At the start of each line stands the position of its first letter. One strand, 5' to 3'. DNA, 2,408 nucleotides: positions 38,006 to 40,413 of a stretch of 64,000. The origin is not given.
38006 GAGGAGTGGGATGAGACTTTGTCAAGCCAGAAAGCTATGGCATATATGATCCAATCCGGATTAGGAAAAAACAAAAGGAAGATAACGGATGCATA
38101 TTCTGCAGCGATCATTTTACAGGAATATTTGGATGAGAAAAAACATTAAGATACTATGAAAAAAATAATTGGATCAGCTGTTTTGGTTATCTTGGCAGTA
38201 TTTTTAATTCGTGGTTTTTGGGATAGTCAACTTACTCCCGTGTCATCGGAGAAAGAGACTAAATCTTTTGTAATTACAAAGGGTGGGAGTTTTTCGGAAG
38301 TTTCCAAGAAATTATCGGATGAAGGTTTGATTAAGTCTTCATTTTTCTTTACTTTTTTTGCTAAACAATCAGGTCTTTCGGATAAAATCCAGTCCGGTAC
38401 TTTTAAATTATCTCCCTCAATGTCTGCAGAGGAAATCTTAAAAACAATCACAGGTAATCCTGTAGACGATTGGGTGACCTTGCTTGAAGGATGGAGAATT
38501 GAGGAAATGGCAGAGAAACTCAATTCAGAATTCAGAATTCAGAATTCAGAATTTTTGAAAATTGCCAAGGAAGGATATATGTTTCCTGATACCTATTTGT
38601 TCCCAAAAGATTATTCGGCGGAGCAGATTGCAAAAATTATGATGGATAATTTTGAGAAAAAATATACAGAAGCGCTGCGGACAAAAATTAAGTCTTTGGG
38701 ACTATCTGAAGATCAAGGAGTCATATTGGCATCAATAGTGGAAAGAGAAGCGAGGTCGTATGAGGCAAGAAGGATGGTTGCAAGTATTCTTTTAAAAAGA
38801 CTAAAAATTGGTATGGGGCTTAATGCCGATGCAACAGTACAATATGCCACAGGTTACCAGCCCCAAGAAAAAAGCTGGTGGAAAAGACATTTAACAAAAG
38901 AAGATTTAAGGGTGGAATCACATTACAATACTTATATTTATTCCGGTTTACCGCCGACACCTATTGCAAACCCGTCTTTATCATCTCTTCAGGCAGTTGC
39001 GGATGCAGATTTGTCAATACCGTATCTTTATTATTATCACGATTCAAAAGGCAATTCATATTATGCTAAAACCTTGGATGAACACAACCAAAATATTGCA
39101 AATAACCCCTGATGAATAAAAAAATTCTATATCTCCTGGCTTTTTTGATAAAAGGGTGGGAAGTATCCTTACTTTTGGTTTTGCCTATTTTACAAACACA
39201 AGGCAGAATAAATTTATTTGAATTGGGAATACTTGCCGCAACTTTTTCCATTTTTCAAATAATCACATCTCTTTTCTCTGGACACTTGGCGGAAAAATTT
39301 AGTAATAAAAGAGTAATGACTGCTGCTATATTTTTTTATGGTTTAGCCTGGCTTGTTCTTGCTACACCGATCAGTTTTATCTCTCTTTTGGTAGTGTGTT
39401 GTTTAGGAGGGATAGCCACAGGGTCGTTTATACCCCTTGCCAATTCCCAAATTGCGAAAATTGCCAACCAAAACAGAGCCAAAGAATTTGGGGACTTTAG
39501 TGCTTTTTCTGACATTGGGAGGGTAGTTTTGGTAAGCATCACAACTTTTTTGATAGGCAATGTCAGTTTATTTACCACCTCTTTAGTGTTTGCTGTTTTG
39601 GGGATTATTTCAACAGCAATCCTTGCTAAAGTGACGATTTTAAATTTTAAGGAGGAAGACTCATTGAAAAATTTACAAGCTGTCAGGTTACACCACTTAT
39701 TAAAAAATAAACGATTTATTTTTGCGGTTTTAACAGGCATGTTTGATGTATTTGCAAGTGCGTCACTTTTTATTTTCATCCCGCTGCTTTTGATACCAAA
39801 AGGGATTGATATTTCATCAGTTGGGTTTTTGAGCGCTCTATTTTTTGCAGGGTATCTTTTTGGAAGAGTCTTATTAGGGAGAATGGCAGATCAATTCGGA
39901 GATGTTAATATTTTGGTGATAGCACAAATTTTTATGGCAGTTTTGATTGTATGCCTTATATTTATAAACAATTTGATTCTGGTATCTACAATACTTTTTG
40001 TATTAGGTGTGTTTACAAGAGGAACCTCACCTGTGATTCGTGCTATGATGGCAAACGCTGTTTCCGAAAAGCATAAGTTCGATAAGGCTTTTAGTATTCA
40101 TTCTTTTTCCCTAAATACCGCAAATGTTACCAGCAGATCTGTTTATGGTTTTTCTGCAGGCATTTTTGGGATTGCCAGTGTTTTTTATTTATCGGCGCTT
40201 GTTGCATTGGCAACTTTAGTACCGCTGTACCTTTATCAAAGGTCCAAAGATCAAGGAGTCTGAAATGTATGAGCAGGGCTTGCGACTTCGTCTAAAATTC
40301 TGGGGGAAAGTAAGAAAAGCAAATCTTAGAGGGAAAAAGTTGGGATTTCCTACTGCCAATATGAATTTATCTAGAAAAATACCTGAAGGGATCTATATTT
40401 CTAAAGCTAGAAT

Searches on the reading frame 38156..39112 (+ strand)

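Call 10: search_protein_families(library=pfam, proteins=[window:38156-39112:+], max_evalue=0.0001)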
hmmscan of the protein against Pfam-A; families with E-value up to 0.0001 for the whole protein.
window:38156-39112:+ (318 aa): 1 family
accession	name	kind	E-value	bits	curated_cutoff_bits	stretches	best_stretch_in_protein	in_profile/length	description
PF02618.21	YceG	-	5.4e-78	262.7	32.4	1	38-315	1-274/275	YceG-like family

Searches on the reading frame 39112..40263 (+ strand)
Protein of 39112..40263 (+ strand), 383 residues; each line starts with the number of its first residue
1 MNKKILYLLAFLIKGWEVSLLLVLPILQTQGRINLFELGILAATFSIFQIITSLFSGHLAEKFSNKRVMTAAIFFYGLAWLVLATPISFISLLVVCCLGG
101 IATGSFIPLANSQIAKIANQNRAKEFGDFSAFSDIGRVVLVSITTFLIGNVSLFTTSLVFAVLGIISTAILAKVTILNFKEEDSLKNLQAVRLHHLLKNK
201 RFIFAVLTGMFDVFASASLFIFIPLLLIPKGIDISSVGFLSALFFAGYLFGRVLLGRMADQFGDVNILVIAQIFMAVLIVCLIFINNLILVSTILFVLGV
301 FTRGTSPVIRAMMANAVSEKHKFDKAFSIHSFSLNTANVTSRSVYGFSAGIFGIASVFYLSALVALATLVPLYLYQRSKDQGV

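Call 10: search_protein_families(library=pfam, proteins=[window:39112-40263:+], max_evalue=0.0001)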
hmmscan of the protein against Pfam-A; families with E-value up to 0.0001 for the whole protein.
window:39112-40263:+ (383 aa): 2 families
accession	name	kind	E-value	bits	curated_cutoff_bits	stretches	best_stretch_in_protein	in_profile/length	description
PF07690.21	MFS_1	-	2.3e-39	135.7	33.4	2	19-226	14-228/347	Major Facilitator Superfamily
PF12832.13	MFS_1_like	-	7.4e-10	38.8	25.2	1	34-222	32-217/373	MFS_1 like family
